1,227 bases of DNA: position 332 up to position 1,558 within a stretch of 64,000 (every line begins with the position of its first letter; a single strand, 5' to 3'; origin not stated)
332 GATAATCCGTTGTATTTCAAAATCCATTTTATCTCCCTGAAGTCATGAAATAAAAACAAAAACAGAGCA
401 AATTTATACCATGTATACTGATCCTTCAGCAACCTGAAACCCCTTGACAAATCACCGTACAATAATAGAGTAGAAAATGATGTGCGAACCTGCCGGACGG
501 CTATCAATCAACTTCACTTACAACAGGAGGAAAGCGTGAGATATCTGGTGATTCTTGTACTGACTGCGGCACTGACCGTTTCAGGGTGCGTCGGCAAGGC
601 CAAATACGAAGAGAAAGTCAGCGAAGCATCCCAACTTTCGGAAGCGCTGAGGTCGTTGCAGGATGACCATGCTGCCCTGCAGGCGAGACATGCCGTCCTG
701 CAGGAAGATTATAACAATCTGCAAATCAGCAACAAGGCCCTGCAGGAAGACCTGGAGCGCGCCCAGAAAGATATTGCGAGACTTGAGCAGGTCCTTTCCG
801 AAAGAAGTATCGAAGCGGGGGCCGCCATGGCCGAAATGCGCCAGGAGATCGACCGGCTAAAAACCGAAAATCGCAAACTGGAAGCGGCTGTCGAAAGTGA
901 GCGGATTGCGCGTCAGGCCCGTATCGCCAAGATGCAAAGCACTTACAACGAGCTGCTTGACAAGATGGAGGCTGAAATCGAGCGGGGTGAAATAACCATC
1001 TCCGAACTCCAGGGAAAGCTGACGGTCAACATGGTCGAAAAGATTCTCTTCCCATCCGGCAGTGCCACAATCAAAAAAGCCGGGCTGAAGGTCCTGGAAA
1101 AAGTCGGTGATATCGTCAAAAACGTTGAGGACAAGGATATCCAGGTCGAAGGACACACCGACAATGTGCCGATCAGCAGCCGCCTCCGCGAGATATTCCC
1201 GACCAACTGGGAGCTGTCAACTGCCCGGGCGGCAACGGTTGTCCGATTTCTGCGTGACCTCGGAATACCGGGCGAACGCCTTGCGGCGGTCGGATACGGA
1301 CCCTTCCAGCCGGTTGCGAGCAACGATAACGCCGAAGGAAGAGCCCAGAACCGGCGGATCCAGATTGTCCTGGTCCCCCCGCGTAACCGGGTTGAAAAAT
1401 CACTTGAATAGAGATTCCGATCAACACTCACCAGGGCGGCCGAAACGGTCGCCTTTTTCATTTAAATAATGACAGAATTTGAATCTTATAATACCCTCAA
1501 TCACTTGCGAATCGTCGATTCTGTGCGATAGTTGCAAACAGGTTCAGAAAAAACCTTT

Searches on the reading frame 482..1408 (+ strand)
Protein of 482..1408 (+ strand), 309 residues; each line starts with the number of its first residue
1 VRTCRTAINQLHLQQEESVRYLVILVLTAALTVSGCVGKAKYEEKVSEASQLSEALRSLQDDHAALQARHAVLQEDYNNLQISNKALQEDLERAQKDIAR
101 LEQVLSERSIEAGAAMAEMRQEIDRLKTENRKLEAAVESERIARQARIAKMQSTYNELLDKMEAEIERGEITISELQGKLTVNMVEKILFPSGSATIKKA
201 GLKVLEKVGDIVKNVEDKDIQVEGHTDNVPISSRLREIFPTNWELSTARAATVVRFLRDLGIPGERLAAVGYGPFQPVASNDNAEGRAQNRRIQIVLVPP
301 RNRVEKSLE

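Call 42: search_protein_families(library=pfam, proteins=[window:482-1408:+], max_evalue=0.00001)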
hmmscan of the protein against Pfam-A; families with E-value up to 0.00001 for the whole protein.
window:482-1408:+ (309 aa): 1 family
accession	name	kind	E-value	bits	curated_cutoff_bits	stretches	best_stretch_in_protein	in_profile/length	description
PF00691.25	OmpA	-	1.7e-18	67.2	27.2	1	189-291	1-98/98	OmpA family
